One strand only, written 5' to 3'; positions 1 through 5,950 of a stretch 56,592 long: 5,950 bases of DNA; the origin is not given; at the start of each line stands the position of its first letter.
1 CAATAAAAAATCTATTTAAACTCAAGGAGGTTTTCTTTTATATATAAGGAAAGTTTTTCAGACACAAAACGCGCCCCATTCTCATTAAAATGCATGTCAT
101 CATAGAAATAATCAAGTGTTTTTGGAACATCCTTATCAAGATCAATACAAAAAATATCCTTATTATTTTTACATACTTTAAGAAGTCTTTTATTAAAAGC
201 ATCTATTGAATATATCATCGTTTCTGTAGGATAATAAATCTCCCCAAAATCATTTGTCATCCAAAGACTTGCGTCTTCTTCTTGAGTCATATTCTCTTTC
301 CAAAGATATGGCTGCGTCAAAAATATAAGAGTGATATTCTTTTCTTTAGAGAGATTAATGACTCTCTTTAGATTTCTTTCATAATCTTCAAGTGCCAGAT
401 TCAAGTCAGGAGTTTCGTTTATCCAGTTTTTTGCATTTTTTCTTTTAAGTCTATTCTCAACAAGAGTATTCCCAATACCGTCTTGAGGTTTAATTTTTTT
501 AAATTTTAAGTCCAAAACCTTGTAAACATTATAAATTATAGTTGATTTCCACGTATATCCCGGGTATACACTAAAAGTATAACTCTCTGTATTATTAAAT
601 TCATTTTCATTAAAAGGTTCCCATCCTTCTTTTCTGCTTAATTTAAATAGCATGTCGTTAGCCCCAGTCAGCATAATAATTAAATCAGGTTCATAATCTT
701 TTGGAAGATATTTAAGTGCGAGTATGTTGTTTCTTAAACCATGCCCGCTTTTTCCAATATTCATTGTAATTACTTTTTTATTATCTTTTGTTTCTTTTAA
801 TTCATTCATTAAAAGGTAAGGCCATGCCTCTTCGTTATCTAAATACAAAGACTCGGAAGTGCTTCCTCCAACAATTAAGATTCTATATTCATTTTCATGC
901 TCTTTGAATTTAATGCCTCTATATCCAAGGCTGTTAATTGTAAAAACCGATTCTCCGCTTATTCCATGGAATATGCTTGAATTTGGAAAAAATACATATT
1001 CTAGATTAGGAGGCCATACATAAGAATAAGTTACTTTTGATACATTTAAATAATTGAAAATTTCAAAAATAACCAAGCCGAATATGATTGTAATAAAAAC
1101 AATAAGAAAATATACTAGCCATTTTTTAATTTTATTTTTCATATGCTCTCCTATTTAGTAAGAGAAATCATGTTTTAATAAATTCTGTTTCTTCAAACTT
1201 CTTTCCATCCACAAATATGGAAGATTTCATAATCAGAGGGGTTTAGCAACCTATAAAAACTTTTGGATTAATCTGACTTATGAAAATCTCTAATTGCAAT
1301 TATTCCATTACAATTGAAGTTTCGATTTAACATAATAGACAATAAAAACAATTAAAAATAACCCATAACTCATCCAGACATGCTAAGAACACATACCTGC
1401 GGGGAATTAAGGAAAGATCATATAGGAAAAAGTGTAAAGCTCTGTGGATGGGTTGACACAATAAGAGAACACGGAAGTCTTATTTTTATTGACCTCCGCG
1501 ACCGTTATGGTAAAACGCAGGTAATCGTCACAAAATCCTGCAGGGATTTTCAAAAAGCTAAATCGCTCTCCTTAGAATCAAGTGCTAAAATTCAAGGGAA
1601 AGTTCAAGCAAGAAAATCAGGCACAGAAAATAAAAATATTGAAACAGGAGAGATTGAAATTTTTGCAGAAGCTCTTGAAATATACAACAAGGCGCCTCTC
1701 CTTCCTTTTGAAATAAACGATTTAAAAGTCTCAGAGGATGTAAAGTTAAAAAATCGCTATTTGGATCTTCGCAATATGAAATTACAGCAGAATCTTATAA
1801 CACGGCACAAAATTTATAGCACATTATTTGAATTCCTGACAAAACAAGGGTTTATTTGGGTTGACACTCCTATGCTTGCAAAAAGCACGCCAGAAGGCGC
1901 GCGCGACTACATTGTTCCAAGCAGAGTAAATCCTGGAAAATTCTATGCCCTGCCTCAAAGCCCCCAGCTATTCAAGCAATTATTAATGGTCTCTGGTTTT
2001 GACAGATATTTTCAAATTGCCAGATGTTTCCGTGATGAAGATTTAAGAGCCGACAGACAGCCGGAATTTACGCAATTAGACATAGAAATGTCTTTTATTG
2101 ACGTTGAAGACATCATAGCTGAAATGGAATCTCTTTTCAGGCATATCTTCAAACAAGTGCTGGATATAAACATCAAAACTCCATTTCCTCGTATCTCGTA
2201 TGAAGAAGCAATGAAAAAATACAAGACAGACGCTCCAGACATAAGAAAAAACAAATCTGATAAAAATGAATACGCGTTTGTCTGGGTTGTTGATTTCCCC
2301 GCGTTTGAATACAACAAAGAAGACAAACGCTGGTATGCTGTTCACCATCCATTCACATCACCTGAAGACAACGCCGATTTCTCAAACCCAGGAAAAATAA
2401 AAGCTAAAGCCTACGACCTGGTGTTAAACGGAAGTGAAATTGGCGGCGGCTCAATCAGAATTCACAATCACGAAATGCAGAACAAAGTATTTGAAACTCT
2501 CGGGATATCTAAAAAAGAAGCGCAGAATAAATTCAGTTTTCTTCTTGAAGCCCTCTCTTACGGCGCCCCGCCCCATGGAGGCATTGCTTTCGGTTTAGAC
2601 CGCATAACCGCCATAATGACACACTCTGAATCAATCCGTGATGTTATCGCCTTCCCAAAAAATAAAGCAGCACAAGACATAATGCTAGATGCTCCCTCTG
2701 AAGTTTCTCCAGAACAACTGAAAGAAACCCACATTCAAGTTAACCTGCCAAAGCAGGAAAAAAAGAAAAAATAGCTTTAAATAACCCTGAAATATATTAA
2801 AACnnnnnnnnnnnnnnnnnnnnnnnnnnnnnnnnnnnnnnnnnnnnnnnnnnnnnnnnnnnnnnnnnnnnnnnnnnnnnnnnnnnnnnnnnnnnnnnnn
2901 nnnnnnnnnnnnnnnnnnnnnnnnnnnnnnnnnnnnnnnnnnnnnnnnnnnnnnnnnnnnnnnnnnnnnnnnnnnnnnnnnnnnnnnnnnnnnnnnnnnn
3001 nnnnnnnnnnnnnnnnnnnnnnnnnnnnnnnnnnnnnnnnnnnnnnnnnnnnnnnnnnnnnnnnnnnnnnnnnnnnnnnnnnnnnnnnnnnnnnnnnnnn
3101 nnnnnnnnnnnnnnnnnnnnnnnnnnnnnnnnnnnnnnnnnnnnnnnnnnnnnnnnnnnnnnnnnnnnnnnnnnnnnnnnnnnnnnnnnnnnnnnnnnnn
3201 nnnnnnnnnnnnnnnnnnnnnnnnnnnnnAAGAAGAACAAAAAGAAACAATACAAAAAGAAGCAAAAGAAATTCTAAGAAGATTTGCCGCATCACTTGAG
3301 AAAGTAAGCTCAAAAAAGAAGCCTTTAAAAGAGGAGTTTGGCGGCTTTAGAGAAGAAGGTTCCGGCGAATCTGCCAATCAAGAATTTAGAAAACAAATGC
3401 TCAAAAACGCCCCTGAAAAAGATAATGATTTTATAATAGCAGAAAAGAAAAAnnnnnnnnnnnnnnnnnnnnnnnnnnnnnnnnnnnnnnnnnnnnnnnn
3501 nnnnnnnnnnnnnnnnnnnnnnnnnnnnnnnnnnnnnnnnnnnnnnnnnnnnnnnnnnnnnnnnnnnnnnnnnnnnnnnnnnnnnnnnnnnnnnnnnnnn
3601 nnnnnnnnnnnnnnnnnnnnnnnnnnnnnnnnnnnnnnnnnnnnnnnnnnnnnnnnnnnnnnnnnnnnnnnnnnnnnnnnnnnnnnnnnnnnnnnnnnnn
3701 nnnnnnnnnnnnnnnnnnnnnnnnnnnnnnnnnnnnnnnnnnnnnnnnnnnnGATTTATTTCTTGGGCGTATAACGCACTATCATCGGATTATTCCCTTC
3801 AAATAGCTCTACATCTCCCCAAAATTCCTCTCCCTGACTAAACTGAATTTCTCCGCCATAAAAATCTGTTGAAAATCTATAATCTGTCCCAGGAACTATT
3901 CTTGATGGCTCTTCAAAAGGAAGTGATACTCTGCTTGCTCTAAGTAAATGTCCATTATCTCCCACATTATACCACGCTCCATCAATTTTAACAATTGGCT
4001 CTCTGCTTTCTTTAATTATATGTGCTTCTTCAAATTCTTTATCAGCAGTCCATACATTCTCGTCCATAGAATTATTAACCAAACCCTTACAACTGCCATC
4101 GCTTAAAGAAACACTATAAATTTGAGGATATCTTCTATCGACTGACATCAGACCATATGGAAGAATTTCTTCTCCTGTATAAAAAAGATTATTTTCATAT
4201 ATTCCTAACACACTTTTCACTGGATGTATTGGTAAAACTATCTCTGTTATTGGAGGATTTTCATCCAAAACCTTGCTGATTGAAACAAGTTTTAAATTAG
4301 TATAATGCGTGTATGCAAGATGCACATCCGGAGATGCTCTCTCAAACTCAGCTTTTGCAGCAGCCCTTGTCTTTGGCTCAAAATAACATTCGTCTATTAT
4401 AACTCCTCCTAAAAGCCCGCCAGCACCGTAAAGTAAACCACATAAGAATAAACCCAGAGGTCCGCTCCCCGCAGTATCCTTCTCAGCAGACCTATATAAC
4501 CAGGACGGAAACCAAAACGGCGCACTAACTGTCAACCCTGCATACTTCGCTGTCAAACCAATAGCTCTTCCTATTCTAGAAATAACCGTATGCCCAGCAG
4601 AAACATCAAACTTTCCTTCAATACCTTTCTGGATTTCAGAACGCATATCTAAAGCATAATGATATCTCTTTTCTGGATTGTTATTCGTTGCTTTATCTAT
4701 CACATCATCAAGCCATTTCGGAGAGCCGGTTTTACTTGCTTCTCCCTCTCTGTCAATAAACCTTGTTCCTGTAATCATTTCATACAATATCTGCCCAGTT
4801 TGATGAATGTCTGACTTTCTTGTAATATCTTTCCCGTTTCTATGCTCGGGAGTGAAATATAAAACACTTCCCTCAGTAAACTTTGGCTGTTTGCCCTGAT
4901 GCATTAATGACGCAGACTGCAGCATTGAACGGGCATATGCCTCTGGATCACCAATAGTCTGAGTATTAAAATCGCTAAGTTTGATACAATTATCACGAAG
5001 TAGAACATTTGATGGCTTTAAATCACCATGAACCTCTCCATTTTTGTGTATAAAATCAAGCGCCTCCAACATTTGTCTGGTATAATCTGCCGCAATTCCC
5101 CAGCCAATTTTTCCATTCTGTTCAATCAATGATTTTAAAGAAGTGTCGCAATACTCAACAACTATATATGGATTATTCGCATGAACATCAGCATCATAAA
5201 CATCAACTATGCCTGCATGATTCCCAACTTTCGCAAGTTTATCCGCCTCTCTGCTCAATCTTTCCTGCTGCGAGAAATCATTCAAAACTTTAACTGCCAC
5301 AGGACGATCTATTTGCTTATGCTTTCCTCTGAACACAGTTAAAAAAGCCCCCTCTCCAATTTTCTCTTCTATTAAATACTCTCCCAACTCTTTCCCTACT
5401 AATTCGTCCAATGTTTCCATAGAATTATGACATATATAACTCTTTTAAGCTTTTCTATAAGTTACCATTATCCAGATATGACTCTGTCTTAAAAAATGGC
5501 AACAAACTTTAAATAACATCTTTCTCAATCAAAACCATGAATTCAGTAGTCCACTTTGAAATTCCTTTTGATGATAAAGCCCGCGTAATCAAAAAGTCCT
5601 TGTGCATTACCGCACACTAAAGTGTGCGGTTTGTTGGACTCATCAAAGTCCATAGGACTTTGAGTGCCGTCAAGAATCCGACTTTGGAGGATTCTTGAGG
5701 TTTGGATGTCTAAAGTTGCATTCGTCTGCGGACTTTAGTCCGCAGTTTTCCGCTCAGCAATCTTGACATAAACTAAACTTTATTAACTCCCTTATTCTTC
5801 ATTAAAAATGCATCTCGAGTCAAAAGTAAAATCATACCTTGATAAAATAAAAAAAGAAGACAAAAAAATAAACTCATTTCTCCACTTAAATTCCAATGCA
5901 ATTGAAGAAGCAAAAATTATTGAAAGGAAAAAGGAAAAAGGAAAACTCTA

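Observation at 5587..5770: Family of modular GC-rich nested-hairpin repeats: four same-orientation copies in 56 kb, this one the long four-hairpin form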

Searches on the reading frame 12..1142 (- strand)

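Call 16: search_protein_families(library=pfam, proteins=[window:12-1142:-])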
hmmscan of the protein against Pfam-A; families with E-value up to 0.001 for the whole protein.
window:12-1142:- (376 aa): 2 families
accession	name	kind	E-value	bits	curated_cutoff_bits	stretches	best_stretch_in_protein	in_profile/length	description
PF13472.12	Lipase_GDSL_2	-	6.8e-09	36.9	32.9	1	91-358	2-177/178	GDSL-like Lipase/Acylhydrolase family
PF00657.28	Lipase_GDSL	-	1.8e-06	28.7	23.6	1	90-363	3-207/208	GDSL-like Lipase/Acylhydrolase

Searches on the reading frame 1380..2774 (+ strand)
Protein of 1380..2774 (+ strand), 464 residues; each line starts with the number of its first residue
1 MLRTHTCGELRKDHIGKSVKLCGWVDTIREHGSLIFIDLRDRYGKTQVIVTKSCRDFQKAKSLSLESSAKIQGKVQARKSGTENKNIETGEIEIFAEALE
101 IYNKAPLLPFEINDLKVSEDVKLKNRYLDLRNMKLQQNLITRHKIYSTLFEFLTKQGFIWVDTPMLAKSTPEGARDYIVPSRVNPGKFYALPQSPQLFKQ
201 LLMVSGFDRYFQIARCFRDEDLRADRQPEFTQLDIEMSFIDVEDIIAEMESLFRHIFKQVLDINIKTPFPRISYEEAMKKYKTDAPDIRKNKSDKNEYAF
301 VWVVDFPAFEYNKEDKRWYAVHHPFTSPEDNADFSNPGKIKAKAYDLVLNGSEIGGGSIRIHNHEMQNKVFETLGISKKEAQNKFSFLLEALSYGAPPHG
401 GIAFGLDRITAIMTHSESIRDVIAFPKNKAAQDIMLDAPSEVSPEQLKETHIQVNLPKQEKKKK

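Call 15: search_protein_families(library=pfam, proteins=[window:1380-2774:+])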
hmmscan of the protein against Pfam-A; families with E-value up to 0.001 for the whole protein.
window:1380-2774:+ (464 aa): 3 families
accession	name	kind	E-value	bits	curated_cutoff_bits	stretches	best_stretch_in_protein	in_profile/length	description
PF00152.25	tRNA-synt_2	-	1.2e-123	412.5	25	1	119-429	2-308/308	tRNA synthetases class II (D, K and N)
PF01336.31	tRNA_anti-codon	-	9.3e-15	54.8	27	1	19-101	1-74/75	OB-fold nucleic acid binding domain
PF01409.25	tRNA-synt_2d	-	0.0006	19.8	19.8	0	209-266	104-163/246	tRNA synthetases class II core domain (F)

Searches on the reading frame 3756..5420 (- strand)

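Call 15: search_protein_families(library=pfam, proteins=[window:3756-5420:-])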
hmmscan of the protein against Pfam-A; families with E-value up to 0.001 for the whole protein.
window:3756-5420:- (554 aa): 2 families
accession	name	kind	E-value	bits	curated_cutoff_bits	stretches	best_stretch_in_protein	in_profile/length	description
PF00069.31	Pkinase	-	2.4e-35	122.6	31.7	1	16-227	2-202/263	Protein kinase domain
PF07714.23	PK_Tyr_Ser-Thr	-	2.1e-23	83.4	23.1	1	18-218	4-200/258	Protein tyrosine and serine/threonine kinase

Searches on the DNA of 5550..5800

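Call 83: search_rna_families(source=window, start=5550, end=5800, threshold=evalue, max_evalue=1)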
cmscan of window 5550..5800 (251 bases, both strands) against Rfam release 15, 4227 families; matches with E-value up to 1: 0.
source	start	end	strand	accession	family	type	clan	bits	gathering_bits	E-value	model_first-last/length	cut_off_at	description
